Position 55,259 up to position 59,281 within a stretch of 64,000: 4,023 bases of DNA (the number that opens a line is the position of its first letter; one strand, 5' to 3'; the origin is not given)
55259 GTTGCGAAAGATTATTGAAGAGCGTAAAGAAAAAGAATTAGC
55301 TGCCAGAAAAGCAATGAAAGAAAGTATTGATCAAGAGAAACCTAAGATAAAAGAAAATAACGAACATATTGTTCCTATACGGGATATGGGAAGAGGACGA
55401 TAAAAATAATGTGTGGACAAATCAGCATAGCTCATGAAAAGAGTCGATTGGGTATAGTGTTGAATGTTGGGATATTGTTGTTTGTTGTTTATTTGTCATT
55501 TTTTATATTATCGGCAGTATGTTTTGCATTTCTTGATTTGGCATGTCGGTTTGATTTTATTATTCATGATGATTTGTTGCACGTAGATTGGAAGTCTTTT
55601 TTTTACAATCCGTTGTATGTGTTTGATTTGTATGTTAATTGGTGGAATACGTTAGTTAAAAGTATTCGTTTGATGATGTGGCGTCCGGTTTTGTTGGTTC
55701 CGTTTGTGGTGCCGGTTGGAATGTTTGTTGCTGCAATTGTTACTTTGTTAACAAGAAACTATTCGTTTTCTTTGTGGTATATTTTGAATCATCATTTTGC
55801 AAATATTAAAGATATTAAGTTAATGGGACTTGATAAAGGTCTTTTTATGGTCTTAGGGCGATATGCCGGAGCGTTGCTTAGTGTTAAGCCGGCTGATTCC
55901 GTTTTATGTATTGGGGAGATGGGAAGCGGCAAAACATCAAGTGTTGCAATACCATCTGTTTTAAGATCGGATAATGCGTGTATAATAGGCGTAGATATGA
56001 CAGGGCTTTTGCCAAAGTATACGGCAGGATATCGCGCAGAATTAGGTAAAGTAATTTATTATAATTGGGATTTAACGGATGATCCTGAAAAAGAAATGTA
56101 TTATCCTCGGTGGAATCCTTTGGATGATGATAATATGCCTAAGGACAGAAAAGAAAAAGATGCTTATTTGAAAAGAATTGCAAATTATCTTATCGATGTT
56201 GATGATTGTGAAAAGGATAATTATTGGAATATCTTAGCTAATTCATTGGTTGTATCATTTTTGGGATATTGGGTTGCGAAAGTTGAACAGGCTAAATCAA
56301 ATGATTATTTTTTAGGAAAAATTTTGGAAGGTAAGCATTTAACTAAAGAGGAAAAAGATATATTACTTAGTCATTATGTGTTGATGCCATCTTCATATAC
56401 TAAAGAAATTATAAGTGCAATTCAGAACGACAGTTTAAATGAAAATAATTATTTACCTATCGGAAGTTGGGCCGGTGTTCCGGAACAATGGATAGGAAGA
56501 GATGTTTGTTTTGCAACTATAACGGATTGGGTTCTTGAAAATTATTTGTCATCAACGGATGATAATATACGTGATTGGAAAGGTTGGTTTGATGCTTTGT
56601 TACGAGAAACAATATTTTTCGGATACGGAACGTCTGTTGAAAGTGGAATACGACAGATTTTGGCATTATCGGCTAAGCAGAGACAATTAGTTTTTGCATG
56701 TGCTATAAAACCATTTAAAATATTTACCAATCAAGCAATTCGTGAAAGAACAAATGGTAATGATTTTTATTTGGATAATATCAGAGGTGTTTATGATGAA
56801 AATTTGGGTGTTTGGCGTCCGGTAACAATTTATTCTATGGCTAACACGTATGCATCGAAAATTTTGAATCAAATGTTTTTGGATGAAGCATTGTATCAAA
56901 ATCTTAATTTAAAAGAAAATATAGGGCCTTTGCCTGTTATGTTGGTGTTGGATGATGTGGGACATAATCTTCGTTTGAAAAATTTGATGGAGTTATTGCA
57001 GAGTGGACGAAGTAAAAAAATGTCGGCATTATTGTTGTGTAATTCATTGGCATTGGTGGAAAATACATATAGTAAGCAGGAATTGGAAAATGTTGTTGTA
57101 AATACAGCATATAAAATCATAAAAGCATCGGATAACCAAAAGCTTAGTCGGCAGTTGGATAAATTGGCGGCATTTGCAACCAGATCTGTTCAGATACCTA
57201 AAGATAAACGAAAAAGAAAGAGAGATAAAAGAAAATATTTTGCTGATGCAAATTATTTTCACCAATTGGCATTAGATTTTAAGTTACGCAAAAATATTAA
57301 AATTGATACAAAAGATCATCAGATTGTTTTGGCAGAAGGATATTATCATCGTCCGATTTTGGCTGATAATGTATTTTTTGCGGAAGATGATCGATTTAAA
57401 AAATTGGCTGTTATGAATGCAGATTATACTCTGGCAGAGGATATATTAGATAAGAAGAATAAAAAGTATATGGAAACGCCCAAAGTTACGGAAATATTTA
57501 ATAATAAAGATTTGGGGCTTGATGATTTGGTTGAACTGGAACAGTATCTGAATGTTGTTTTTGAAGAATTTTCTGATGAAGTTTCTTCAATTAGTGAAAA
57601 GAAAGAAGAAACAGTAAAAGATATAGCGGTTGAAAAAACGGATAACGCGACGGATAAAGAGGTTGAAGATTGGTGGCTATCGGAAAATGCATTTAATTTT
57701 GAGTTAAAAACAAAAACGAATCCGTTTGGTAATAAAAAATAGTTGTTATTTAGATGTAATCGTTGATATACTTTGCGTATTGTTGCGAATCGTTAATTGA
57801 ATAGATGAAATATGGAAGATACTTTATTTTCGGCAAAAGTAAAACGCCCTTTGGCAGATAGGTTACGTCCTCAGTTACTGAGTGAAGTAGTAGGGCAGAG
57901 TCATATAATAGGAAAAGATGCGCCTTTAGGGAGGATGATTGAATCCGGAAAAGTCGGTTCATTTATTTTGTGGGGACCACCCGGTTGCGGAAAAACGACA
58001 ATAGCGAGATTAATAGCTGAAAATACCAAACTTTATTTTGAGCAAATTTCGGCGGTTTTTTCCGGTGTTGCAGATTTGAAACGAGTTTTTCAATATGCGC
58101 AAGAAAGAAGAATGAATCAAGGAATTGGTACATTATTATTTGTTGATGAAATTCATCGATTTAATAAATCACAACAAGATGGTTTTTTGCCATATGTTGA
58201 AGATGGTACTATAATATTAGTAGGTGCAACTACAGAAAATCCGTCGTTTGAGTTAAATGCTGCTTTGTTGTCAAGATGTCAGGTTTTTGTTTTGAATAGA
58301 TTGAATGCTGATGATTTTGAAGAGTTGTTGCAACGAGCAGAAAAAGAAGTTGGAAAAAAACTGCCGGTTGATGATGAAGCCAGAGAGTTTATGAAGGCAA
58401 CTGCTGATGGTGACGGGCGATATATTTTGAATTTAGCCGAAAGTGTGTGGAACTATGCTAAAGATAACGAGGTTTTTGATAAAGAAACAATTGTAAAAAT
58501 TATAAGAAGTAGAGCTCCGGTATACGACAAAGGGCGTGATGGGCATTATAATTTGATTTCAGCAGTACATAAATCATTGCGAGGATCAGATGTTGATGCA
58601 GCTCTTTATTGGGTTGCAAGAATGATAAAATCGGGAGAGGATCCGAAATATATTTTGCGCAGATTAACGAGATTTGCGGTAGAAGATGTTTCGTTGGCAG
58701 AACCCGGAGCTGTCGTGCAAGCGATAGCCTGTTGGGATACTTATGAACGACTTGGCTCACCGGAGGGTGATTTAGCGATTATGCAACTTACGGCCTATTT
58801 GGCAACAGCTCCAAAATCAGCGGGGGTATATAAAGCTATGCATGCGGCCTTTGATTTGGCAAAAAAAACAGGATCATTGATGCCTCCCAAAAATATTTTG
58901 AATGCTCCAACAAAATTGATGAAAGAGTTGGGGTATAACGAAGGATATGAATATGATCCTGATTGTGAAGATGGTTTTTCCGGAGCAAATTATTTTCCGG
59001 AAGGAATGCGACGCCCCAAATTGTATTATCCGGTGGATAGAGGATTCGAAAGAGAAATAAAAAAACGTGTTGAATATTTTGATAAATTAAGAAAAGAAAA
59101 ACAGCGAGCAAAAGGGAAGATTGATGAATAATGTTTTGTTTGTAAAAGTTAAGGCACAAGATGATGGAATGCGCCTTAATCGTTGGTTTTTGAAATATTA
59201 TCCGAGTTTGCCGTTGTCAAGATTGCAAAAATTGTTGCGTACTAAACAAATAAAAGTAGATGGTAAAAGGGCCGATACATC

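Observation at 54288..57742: Orphan, divergent VirD4/TraG-like coupling ATPase adjacent to a pentapeptide-repeat protein inside a housekeeping neighbourhood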

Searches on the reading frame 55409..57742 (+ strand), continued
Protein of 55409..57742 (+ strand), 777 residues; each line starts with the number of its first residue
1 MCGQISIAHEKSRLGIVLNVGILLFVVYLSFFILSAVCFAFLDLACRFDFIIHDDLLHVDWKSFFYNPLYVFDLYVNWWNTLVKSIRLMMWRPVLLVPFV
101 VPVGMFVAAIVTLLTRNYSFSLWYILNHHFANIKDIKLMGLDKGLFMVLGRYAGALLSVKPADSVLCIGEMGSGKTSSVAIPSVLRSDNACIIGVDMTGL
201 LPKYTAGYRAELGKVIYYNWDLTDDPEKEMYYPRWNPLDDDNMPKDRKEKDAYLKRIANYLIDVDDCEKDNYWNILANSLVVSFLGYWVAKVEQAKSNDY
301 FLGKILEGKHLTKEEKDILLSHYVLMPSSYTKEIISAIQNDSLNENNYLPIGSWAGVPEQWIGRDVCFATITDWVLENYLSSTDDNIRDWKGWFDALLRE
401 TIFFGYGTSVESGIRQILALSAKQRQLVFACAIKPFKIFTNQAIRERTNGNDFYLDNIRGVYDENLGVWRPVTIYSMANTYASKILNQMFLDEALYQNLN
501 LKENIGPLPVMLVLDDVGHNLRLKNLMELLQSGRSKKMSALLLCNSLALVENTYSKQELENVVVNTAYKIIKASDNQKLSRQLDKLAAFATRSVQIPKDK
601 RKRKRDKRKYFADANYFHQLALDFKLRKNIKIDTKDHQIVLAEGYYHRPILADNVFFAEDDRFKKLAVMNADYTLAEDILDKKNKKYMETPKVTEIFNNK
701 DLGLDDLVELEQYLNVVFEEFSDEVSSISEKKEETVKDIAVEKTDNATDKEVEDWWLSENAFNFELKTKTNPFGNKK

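Call 72: find_related_loci(query=A6, collection=genome_contigs, flank=3000)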
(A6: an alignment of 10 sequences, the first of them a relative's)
Query A6 (772 aa) in genome_contigs; peptide patterns used: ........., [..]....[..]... (x = any residue, [..] = any of these).
196 stretches matched a pattern; 178 encode a relative of the query (tblastn E <= 1e-3); the best 80 are kept; 80 distinct loci.
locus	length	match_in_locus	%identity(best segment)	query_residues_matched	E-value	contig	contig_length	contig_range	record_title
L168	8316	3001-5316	100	1-772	0e+0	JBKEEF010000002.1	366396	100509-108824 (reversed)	MAG: Alphaproteobacteria bacterium isolate VLC_001 k251_639765, whole genome shotgun sequence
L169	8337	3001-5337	45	1-772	0e+0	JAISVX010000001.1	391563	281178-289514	MAG: Lactobacillaceae bacterium isolate Mx356_bin52 k119_1325285, whole genome shotgun sequence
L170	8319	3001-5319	65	1-772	0e+0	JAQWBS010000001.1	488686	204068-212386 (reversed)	MAG: Alphaproteobacteria bacterium isolate STF2_225 NODE_2_length_488686_cov_7.423898_Sandtown_F2, whole genome shotgun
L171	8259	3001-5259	38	28-770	4e-166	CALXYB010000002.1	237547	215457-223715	MAG: uncultured Alphaproteobacteria bacterium isolate BRZ_DL__bin79 genome assembly, contig: BRZ_DL__NODE_38_length_2375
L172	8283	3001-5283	36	16-770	1e-163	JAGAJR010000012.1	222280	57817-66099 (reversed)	MAG: Alphaproteobacteria bacterium isolate RGIG8504 Water_deer_Cecum-2__c296753, whole genome shotgun sequence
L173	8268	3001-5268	38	16-770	3e-162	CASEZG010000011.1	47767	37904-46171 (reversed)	uncultured proteobacterium isolate O35_L1_319319_idba_bin.187 genome assembly, contig: O35_L1_319319_idba_bin.187.fa_sca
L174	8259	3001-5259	37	24-770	9e-162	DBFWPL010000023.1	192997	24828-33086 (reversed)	MAG TPA_asm: Alphaproteobacteria bacterium isolate MAG7984 contig23, whole genome shotgun sequence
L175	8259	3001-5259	37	24-770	6e-161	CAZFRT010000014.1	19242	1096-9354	MAG TPA_asm: uncultured Azospirillum sp. isolate SRP199465_co1_102 genome assembly, contig: NODE_7670_length_19242_cov_5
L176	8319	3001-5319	36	10-770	1e-160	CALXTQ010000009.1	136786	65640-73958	MAG: uncultured Alphaproteobacteria bacterium isolate E07__bin220 genome assembly, contig: E07__k127_645903, whole genom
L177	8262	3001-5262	36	18-770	5e-155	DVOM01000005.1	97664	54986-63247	MAG TPA_asm: Candidatus Scatocola faecigallinarum isolate 2846 CHK22__C26148_L97664_ERR2241687, whole genome shotgun seq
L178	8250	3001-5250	36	22-770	2e-154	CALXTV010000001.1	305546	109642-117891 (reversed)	MAG: uncultured Alphaproteobacteria bacterium isolate BRZ_LG__bin14 genome assembly, contig: BRZ_LG__NODE_15_length_3055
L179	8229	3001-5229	36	32-772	5e-153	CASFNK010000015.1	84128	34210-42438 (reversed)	uncultured proteobacterium isolate SI.B29.metabat-bins.91 genome assembly, contig: SI.B29.metabat-bins.91.fa_k141_62450,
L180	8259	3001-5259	38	28-770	7e-165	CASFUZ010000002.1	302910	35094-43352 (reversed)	uncultured proteobacterium isolate O15_L1_384384_idba_bin.74 genome assembly, contig: O15_L1_384384_idba_bin.74.fa_scaff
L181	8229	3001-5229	35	32-772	6e-151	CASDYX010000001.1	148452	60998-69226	uncultured proteobacterium isolate O18_L1_385385_idba_bin.5 genome assembly, contig: O18_L1_385385_idba_bin.5.fa_scaffol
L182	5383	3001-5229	35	32-772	2e-150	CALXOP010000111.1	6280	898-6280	MAG: uncultured Alphaproteobacteria bacterium isolate E12__bin290 genome assembly, contig: E12__k127_1353853, whole geno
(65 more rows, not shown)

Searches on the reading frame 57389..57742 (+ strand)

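Call 59: search_protein_families(library=pfam, proteins=[window:57389-57742:+], max_evalue=10)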
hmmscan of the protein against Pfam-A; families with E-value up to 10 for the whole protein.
window:57389-57742:+ (117 aa): 3 families
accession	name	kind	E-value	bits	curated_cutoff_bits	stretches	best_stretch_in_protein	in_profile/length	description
PF17077.10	Msap1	-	0.022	14.3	27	1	2-36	84-118/366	Mitotic spindle associated protein SHE1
PF07033.16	Orthopox_B11R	-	0.6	10.4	25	1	11-42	2-33/71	Orthopoxvirus B11R protein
PF04421.21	Mss4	-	0.81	10.4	22.6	1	72-106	26-62/104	Mss4 protein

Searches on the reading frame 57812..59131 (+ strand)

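Call 3: search_protein_families(library=pfam, proteins=[window:57812-59131:+], max_evalue=0.01)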
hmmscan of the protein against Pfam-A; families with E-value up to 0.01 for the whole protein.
window:57812-59131:+ (439 aa): 18 families
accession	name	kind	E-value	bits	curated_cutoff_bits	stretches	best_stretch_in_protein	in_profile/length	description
PF12002.13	MgsA_C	-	6e-58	195.9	27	1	258-422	1-165/167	MgsA AAA+ ATPase C terminal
PF16193.11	AAA_assoc_2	-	1.5e-19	70.4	34.3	1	182-257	3-81/81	AAA C-terminal domain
PF00004.35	AAA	-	2.3e-15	57.6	21.2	1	52-161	2-128/131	ATPase family associated with various cellular activities (AAA)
PF05496.18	RuvB_N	-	1.8e-11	44.5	27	1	18-145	1-125/159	Holliday junction DNA helicase RuvB P-loop domain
PF07728.20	AAA_5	-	2.9e-06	27.8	22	1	51-142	2-103/139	AAA domain (dynein-related subfamily)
PF13173.12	AAA_14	-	8.2e-05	23.1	27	1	52-167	6-126/129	AAA domain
PF13238.12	AAA_18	-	0.00022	22.1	29.4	1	53-178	3-110/128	AAA domain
PF00158.32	Sigma54_activat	-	0.00026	21.2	20.2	0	100-144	88-132/168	Sigma-54 interaction domain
PF14532.12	Sigma54_activ_2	-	0.00049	20.8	25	1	53-131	26-95/138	Sigma-54 interaction domain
PF13401.12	AAA_22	-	0.00052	20.8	27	0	49-72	6-29/130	AAA domain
PF20720.3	nSTAND3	-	0.00057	20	27.2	1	51-94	20-62/155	Novel STAND NTPase 3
PF13191.12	AAA_16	-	0.00075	20.5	32.6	0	43-70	19-46/167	AAA ATPase domain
PF01078.27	Mg_chelatase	-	0.002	18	20.3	0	50-68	24-42/207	Magnesium chelatase, subunit ChlI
PF13245.12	AAA_19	-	0.0021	18.6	25.1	0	51-73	14-36/134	AAA domain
PF01637.24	ATPase_2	-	0.003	17.8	33.2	0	41-121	13-79/225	ATPase domain predominantly from Archaea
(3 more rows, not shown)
